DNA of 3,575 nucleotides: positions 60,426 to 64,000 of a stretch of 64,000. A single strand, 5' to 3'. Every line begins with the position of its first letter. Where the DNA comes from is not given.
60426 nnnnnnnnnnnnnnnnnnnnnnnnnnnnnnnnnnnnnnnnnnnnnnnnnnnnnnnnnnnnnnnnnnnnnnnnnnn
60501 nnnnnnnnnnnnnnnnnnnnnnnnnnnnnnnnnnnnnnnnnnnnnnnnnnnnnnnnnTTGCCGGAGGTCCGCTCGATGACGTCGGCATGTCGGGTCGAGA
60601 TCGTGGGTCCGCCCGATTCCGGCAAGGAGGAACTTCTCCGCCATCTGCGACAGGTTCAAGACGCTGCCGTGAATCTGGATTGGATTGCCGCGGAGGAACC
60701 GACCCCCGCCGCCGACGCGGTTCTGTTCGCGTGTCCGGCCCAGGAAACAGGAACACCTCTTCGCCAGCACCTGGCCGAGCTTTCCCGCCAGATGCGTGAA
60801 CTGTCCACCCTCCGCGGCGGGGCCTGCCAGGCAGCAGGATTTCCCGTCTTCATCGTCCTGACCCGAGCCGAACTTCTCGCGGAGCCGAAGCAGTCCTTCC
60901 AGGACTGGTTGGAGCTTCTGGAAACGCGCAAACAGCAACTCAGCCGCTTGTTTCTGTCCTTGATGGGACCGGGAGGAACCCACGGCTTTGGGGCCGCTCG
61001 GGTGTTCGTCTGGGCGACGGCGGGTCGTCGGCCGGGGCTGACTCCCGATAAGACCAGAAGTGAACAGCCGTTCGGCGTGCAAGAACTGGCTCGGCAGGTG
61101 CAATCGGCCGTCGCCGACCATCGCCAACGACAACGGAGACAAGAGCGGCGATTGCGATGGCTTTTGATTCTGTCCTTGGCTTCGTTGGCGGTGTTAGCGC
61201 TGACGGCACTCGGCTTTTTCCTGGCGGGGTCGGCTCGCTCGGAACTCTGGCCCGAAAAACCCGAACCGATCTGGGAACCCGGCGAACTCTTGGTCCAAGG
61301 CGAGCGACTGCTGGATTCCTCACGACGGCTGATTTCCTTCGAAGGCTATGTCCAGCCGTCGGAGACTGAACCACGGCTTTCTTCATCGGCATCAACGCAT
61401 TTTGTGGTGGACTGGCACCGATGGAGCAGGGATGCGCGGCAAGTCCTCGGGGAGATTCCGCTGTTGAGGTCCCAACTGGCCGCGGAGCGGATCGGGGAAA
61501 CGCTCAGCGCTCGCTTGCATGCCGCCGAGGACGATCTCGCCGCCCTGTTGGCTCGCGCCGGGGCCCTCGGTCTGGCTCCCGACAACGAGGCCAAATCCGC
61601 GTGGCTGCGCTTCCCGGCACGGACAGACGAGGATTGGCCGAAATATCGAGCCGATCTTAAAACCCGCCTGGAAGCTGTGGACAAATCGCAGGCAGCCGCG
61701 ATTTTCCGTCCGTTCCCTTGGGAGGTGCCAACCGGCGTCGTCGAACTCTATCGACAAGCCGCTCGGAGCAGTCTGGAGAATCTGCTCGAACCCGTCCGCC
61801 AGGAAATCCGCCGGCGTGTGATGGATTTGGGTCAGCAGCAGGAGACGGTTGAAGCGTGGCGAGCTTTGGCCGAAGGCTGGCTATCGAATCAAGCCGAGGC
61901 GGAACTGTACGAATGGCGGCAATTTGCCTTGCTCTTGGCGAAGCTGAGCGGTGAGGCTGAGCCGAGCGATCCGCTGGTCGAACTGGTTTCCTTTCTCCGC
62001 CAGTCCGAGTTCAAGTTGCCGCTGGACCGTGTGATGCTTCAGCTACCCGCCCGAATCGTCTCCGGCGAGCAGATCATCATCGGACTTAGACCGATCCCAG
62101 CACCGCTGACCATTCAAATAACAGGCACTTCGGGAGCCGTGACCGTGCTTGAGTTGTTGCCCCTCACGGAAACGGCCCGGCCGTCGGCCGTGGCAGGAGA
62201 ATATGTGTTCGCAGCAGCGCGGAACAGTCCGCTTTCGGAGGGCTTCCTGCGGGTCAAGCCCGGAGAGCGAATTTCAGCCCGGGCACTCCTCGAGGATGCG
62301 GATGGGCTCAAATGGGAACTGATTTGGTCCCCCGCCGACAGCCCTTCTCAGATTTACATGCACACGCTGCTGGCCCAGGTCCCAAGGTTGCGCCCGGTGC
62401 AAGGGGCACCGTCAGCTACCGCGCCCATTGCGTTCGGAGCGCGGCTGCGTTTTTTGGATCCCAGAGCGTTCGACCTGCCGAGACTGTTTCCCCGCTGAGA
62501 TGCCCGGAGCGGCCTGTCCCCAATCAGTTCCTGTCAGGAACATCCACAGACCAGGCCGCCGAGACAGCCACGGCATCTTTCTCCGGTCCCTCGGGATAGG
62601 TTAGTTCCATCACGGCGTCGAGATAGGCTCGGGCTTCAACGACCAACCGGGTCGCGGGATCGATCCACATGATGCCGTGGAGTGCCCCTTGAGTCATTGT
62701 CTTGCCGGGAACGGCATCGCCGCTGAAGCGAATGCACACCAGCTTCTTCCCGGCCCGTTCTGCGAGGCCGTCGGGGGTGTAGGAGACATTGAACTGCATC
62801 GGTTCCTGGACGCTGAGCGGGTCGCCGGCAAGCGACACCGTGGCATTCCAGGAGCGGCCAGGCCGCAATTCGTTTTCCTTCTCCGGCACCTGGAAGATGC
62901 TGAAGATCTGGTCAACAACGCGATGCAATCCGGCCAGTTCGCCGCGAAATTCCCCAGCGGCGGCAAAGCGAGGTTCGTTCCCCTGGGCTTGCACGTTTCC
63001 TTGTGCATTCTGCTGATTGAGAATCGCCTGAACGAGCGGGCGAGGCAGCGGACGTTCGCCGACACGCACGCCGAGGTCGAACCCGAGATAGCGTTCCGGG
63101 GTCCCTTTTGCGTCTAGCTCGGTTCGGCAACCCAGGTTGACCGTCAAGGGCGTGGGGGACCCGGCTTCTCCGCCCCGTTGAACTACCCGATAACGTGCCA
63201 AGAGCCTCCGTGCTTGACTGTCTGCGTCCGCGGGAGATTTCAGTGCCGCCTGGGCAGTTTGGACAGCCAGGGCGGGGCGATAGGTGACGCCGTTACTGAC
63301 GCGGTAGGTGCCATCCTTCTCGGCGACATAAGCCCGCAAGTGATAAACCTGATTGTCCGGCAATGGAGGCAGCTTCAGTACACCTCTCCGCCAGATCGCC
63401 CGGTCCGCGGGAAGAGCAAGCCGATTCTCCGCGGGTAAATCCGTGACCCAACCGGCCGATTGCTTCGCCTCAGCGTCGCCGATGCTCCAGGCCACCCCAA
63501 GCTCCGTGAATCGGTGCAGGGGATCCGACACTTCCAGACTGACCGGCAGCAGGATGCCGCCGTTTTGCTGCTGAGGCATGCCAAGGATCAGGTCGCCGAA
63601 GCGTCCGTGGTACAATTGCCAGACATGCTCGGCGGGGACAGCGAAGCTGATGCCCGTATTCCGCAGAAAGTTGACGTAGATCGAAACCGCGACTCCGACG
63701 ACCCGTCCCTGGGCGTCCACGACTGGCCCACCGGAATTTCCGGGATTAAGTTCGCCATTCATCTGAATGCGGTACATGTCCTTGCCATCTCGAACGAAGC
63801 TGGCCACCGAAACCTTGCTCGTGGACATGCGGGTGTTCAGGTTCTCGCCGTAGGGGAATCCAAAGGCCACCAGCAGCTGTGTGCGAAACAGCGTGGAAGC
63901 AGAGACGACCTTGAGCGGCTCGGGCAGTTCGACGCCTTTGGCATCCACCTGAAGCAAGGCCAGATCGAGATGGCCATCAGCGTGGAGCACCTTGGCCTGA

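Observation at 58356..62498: Divergent Tol-like cluster (ybgC-tolQ-tolR-tolA-like) with a membrane-anchored P-loop protein in the TolB/Pal position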

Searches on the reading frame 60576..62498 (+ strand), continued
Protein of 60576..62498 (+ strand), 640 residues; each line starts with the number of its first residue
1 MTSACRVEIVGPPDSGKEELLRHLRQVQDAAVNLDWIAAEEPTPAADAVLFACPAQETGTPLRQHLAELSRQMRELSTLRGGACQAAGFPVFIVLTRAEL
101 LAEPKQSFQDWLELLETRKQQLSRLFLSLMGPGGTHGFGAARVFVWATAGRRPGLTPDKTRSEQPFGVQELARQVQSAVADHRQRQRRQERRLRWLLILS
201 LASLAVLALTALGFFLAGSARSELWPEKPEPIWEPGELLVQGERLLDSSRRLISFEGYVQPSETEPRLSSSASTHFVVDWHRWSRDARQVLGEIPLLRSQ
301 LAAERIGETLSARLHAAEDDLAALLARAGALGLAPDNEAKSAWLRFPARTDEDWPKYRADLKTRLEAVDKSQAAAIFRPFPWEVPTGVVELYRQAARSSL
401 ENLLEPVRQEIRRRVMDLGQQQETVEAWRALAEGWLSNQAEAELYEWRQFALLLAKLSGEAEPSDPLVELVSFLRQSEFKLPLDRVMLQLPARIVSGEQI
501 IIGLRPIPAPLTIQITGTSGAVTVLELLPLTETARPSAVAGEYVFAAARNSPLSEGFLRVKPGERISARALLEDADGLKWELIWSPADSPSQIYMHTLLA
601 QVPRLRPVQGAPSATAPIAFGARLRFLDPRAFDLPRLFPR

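Call 41: fold_search(model_id=the predicted structure, library=pdb)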
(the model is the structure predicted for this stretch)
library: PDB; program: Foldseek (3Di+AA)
matches with E <= 10: 701; with E <= 0.001: 5
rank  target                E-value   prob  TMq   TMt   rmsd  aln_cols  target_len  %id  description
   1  3kxi                  4.8e-04  1.00  0.18  0.33   5.7       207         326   12  crystal structure of SsGBP and GDP complex (released 2010-05-26)
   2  3kxl_B                6.9e-04  1.00  0.19  0.40   6.4       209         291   12  crystal structure of SsGBP mutation variant G235S (released 2010-05-26)
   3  5ca8                  7.6e-04  0.84  0.16  0.16  32.5       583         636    8  Structures of the yeast dynamin-like GTPase Sey1p in complex with GDP (released 2015-09-16)
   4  6vs4_A                8.1e-04  1.00  0.18  0.46   6.8       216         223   11  Crystal structure of ADP RIBOSYLATION FACTOR-LIKE GTP BINDING PROTEIN /Small COPII coat GTPase SAR1 from Encephalitozo (released 2020-03-11)
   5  9vj6_B                9.9e-04  1.00  0.16  0.43   8.6       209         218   10  Cryo-EM structure of 5-HT1AR-Gi3 in complex with F-15599 (released 2025-11-12)
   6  8unp_A                1.1e-03  1.00  0.18  0.45   8.4       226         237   16  CryoEM structure of beta-2-adrenergic receptor in complex with GTP-bound Gs heterotrimer (Class E) (released 2024-03-06)
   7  8gfz_A                1.3e-03  1.00  0.20  0.49   6.4       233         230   14  CryoEM structure of beta-2-adrenergic receptor in complex with GTP-bound Gs heterotrimer (transition intermediate #5 o (released 2024-03-06)
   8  7t7c_A                1.4e-03  0.35  0.10  0.07  19.1       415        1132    9  The hexagonal organization of Munc13-1 C1-C2B-MUN-C2C domains between lipid bilayers (released 2022-02-09)
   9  8qgy_A                2.0e-03  0.38  0.14  0.12  31.1       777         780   11  Cryo-EM structure of C-terminally truncated Apoptosis signal-regulating kinase 1 (ASK1) (released 2024-04-03)
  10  3kxk_B                2.2e-03  1.00  0.17  0.34   7.1       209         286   12  Crystal structure of SsGBP mutation variant G235P (released 2010-05-26)
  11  5ck4_B                2.2e-03  1.00  0.16  0.41   9.2       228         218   16  Signal recognition particle receptor SRb-GDP from Chaetomium thermophilum (released 2015-09-09)
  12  7dfl_A                2.7e-03  1.00  0.20  0.51   6.6       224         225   11  Cryo-EM structure of histamine H1 receptor Gq complex (released 2021-03-31)
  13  6fuf_B                2.8e-03  1.00  0.17  0.50   6.7       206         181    9  Crystal structure of the rhodopsin-mini-Go complex (released 2018-10-03)
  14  6s6d_D                4.6e-03  1.00  0.17  0.36   4.3       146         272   13  Crystal structure of RagA-Q66L-GTP/RagC-S75N-GDP GTPase heterodimer complex (released 2019-10-16)
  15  8q6q_D                5.9e-03  1.00  0.18  0.55   6.2       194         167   18  Structure of human immunity related GTPase Q in complex with GABARAPL2. (released 2024-08-28)
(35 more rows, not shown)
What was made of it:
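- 60576..62498 (+): g5: bitopic protein (640 aa). Residues 1-150 form a cytoplasmic degenerate GTPase-like domain. A long helix spans about 168-223 and contains the TM segment. Residues about 237-475 form a periplasmic helical bundle, and about 479-630 a beta-sandwich. Foldseek matches the N-terminal domain to GTPases: SsGBP, Sar1, G-alpha, Rag, IRGQ and CENP-M (call 41).
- GTPase fold (call 41).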

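Call 67: find_related_loci(query=A6, collection=metagenome_contigs, flank=8000)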
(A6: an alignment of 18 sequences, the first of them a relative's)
Query A6 (849 aa) in metagenome_contigs; peptide patterns used: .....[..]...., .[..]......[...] (x = any residue, [..] = any of these).
600 stretches matched a pattern (row limit reached: there are more); 117 encode a relative of the query (tblastn E <= 1e-3); the best 80 are kept; 80 distinct loci.
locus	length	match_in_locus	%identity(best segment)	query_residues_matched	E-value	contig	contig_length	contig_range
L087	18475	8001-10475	48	16-848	0e+0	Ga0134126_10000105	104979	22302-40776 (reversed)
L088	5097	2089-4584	47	16-846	0e+0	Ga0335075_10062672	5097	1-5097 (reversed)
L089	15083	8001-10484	47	5-848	0e+0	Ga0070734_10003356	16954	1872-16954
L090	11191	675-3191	46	16-847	0e+0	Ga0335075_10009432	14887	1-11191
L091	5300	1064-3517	43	13-847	0e+0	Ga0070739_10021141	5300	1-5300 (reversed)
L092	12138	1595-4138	44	5-846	0e+0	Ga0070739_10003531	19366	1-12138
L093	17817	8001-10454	43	13-847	0e+0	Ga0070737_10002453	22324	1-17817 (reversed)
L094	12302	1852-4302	42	18-844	9e-177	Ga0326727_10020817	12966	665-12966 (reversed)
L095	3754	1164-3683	43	6-846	0e+0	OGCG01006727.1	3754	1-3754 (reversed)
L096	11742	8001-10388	43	15-842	5e-162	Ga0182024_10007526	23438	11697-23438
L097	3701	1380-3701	42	15-773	4e-157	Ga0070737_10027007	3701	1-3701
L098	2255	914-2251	58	20-479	2e-158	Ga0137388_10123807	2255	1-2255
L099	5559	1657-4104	39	1-849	7e-146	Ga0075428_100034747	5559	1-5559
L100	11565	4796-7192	39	20-849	1e-138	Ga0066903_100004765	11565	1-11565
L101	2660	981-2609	47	1-541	1e-142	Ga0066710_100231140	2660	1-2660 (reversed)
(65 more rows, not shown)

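Call 82: list_cluster_members(proteins=[P0242, P0207, P0150, P0192, P0197, P0244, P0162, P0186, P0274, P0126])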
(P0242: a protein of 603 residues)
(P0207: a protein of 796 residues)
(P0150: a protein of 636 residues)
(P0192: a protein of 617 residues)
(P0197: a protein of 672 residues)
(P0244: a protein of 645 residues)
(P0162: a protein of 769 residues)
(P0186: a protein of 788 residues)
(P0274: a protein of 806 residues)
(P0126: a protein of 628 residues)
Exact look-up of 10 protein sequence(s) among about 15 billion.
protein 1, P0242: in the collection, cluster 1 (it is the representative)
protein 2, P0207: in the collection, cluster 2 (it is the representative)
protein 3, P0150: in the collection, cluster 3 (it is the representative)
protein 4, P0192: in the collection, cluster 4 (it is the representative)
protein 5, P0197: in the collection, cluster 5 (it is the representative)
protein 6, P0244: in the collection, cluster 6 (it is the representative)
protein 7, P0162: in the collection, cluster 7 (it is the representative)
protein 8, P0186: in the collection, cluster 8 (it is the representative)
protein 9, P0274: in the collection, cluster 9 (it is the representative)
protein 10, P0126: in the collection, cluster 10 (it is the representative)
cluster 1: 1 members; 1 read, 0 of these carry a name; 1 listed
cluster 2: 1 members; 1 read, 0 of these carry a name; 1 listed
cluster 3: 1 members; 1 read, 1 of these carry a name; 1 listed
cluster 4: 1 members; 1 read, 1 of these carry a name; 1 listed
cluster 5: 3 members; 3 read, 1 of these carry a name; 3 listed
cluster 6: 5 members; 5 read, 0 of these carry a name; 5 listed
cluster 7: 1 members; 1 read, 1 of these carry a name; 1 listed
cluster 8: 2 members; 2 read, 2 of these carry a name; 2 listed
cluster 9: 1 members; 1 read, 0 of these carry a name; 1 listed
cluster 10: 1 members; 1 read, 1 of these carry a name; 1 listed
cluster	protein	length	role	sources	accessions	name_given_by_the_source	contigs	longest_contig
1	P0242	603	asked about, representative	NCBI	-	-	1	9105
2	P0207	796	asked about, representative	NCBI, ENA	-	-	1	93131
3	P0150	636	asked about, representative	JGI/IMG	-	hypothetical protein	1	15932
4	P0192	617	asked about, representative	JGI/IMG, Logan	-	hypothetical protein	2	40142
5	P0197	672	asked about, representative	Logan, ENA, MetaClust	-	\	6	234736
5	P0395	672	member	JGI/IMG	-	-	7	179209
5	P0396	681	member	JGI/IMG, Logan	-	-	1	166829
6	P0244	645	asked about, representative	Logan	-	-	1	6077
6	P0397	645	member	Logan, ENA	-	-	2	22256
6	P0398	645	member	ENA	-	-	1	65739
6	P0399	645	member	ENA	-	-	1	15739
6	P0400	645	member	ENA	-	-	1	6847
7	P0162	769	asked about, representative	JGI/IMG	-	hypothetical protein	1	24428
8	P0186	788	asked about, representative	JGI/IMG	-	hypothetical protein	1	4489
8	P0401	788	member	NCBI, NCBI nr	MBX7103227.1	MAG: hypothetical protein K1X57_04055 [Gemmataceae bacterium] | hypothetical protein [Gemmataceae bacterium]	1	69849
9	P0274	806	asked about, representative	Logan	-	-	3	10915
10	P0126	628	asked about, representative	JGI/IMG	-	hypothetical protein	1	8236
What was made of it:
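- Tried and rejected: None were informative (call 82).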

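Call 83: find_encoding_contigs(protein=P0242, flank=6000, max_places=1)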
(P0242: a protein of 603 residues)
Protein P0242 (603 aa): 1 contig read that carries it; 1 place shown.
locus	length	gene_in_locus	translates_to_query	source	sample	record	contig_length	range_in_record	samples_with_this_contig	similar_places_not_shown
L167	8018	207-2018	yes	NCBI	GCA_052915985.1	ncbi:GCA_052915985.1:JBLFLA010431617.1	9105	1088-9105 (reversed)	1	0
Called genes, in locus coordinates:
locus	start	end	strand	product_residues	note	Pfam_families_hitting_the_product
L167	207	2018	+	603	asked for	PF19993:DO-GTPase2 (weak)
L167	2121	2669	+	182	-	-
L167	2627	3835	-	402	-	PF02655:ATP-grasp_3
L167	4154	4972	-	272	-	PF00581:Rhodanese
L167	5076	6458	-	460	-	PF00069:Pkinase, PF07714:PK_Tyr_Ser-Thr, PF03109:ABC1 (weak)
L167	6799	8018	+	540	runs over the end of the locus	PF00069:Pkinase, PF07714:PK_Tyr_Ser-Thr, PF03109:ABC1 (weak)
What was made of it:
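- The edge member P0242 is in an unrelated context (call 83).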

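Call 84: find_encoding_contigs(protein=P0197, flank=6000, max_places=1)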
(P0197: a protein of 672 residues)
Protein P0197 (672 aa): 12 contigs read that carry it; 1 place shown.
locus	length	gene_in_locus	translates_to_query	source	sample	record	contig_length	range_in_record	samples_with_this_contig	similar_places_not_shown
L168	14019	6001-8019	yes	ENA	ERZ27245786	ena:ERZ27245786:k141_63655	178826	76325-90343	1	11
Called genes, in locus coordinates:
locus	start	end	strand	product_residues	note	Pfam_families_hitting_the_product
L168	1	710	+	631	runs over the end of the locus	PF00009:GTP_EFTU, PF03144:GTP_EFTU_D2, PF22042:EF-G_D2, PF00679:EFG_C, PF06421:LepA_C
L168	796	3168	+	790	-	PF10502:Peptidase_S26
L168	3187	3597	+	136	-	PF13279:4HBT_2, PF03061:4HBT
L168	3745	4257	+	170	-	PF01618:MotA_ExbB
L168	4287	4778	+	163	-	-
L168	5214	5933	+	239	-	-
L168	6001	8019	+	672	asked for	-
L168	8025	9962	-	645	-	PF03169:OPT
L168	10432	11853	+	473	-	PF00724:Oxidored_FMN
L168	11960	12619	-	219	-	-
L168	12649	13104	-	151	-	PF14489:QueF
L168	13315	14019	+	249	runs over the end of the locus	PF00733:Asn_synthase (weak), PF06508:QueC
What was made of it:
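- The same lepA/lepB/4HBT/MotA_ExbB/163/239/672-aa order occurs around the divergent g5 member P0197 (call 84).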

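Call 86: search_solved_structures(query=A3, max_evalue=1)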
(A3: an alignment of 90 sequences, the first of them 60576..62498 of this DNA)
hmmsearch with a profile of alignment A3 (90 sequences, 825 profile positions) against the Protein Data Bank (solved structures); distinct sequences matched with E-value up to 1: 32.
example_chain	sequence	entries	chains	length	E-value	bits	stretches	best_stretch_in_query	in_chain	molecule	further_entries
1rfl_A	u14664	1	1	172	0.0051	18.5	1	14-53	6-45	Probable tRNA modification GTPase trmE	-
2gj8_A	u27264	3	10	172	0.0054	18.4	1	14-53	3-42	tRNA modification GTPase trmE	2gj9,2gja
1fzq_A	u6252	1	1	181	0.0096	17.6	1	10-37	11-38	ADP-RIBOSYLATION FACTOR-LIKE PROTEIN 3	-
7ok7_A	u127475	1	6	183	0.0099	17.6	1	10-37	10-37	ADP-ribosylation factor-like protein 3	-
9jix_A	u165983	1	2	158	0.011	17.5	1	15-81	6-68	De Novo Designed ATPase, PL2x4_2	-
4goj_A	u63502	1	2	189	0.011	17.5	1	10-37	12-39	ADP-ribosylation factor-like protein 3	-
4zi2_A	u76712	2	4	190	0.011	17.4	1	10-37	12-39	ADP-ribosylation factor-like protein 3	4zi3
6c2u_A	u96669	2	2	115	0.016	16.9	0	17-58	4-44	phosphate-loop protein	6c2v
9hip_A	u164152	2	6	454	0.018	16.7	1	12-53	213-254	tRNA modification GTPase MnmE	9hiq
7am2_BU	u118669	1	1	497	0.021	16.5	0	6-37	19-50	GTPase Der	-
1mky_A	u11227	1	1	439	0.021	16.5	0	13-52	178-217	Probable GTP-binding protein engA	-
6xrs_A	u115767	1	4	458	0.035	15.8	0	15-102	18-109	GTPase Der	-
2dyk_A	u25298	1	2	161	0.05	15.2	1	17-154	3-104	GTP-binding protein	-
3bh7_A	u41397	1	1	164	0.058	15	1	14-37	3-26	ADP-ribosylation factor-like protein 3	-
3bh6_A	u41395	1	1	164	0.059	15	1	14-37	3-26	ADP-ribosylation factor-like protein 3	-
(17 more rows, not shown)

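Call 87: search_protein_families(library=ncbifam, proteins=[P0140, P0143, P0167], max_evalue=0.1)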
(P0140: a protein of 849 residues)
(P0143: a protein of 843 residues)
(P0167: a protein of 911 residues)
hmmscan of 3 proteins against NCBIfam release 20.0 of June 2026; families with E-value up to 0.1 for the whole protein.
P0140 (849 aa): 0 families

P0143 (843 aa): 4 families
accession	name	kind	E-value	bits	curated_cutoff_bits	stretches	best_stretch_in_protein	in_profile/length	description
TIGR03434.1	ADOP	subfamily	0.0041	15.3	622.3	1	277-310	670-703/803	ADOP family duplicated permease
NF038305.1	HpsJ_fam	subfamily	0.019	14.9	60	1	274-415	70-205/234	HpsJ family protein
TIGR02546.1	III_secr_ATP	equivalog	0.042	12.6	604.75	1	12-45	141-174/423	type III secretion system ATPase SctN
NF033218.1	anchor_AmaP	equivalog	0.062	13.1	55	0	353-384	123-154/166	alkaline shock response membrane anchor protein AmaP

P0167 (911 aa): 1 family
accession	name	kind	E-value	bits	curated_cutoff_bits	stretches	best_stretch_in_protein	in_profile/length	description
TIGR00231.1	small_GTP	domain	0.095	12.5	42.5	0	18-41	4-27/164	GTP-binding protein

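Call 95: fold_search(model_id=the predicted structure, library=viral)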
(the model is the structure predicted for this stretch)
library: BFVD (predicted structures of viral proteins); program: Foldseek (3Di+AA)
matches with E <= 10: 484; with E <= 0.001: 2
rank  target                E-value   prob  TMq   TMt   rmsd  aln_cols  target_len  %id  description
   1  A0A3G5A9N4            2.2e-05  0.97  0.15  0.17  34.0       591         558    9  Uncharacterized protein [Hyperionvirus sp.]
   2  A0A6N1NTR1            2.7e-04  0.94  0.15  0.14  29.4       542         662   10  Uncharacterized protein [Tupanvirus soda lake]
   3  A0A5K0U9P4            3.2e-03  0.99  0.19  0.17  22.5       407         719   11  Putative hydrolase [Yasminevirus sp. GU-2018]
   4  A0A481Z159            7.2e-03  1.00  0.16  0.43  14.1       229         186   10  Uncharacterized protein [Mimivirus LCMiAC01]
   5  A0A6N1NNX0            1.5e-02  0.66  0.15  0.18  22.1       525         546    8  RING-type domain-containing protein [Tupanvirus soda lake]
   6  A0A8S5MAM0            4.1e-02  0.38  0.06  0.15  13.0       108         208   16  Uncharacterized protein (Fragment) [Siphoviridae sp. ctKvA22]
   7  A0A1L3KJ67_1          6.5e-02  0.44  0.11  0.06  16.5       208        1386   13  Replicase polyprotein 1ab (Fragment) [Xinzhou nematode virus 6]
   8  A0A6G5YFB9            7.6e-02  0.20  0.10  0.14  11.1       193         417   10  (no name in the UniProt tables at hand)
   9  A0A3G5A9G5            8.9e-02  0.15  0.08  0.12  10.6       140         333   10  GTP binding translation elongation factor [Hyperionvirus sp.]
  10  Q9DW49                8.9e-02  0.13  0.08  0.14  19.7       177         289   15  Pr147 [Rat cytomegalovirus (strain Maastricht)]
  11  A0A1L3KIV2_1          9.4e-02  0.09  0.12  0.06  33.7       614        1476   11  (no name in the UniProt tables at hand)
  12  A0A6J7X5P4            9.4e-02  0.08  0.06  0.06  17.9       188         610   14  Phage tail sheath C-terminal domain containing protein [uncultured Caudovirales phage]
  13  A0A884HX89            1.2e-01  0.10  0.06  0.11  16.8       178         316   12  (no name in the UniProt tables at hand)
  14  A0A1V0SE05            1.3e-01  0.47  0.10  0.28  10.2       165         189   10  F-box domain-containing protein [Indivirus ILV1]
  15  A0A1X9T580            1.3e-01  0.38  0.11  0.25  12.1       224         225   10  Uncharacterized protein [Ranid herpesvirus 3]
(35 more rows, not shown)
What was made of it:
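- Tried and rejected: Nothing credible matched the periplasmic bundle or beta-sandwich (calls 41, 95).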

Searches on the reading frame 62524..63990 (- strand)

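Call 3: search_protein_families(library=pfam, proteins=[window:62524-63990:-], max_evalue=1)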
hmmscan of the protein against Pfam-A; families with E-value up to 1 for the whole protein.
window:62524-63990:- (488 aa): 4 families
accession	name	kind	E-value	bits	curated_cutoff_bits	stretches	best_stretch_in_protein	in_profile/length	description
PF13365.12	Trypsin_2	-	6.3e-15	56.6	27.6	1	2-100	46-144/144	Trypsin-like peptidase domain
PF00089.32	Trypsin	-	0.00018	21.9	20.6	1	8-115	87-208/220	Trypsin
PF02907.21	Peptidase_S29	-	0.057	13.6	25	1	67-122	89-145/149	Hepatitis C virus NS3 protease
PF10459.15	Peptidase_S46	-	0.44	9.6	22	1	84-101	633-650/698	Peptidase S46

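Call 4: search_protein_families(library=ncbifam, proteins=[window:62524-63990:-], max_evalue=1)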
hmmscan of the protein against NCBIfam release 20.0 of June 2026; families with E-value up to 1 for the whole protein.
window:62524-63990:- (488 aa): 13 families
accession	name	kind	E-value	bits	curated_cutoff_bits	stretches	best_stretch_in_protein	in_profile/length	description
TIGR02037.1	degP_htrA_DO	subfamily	3.5e-16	59.2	416.2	1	2-126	101-223/434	Do family serine endopeptidase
NF041521.1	HhoA_HhoB_HtrA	equivalog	3.5e-12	46.3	450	1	4-125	100-218/335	HhoA/HhoB/HtrA family serine endopeptidase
NF040960.1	MamE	equivalog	1.6e-10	40.3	800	1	4-131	168-294/659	magnetosome formation protease MamE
NF033740.0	MarP_fam_protase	equivalog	9.4e-10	38.1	250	1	4-106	253-356/390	MarP family serine protease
NF047968.1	SerProtHtrA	equivalog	4.2e-09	36.2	470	1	2-121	130-247/357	serine protease HtrA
NF008189.1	PRK10942.1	equivalog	6.2e-08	31.5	720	1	4-126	157-277/477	serine endoprotease DegP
NF007526.1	PRK10139.1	equivalog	7e-08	31.6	756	1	4-126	135-255/456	serine endoprotease DegQ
NF053637.1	SerProtHtrAspr2045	equivalog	4e-07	29.3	650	1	73-124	223-276/394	serine protease HtrA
TIGR02038.1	protease_degS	equivalog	7.1e-07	28.7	422.95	1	4-121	121-237/351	outer membrane-stress sensor serine endopeptidase DegS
NF008147.1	PRK10898.1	equivalog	7.1e-05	22.1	408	1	4-121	121-238/352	outer membrane-stress sensor serine endopeptidase DegS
NF050055.1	SerProtHtrAMycob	equivalog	0.0033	16.4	800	1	74-125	350-401/502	serine protease HtrA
NF040961.1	MamO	equivalog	0.012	13.9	800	1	30-121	168-258/648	magnetosome protein MamO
NF040533.1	endo_SpGH101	exception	0.032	11.3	2900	1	38-124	264-343/1962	SpGH101 family endo-alpha-N-acetylgalactosaminidase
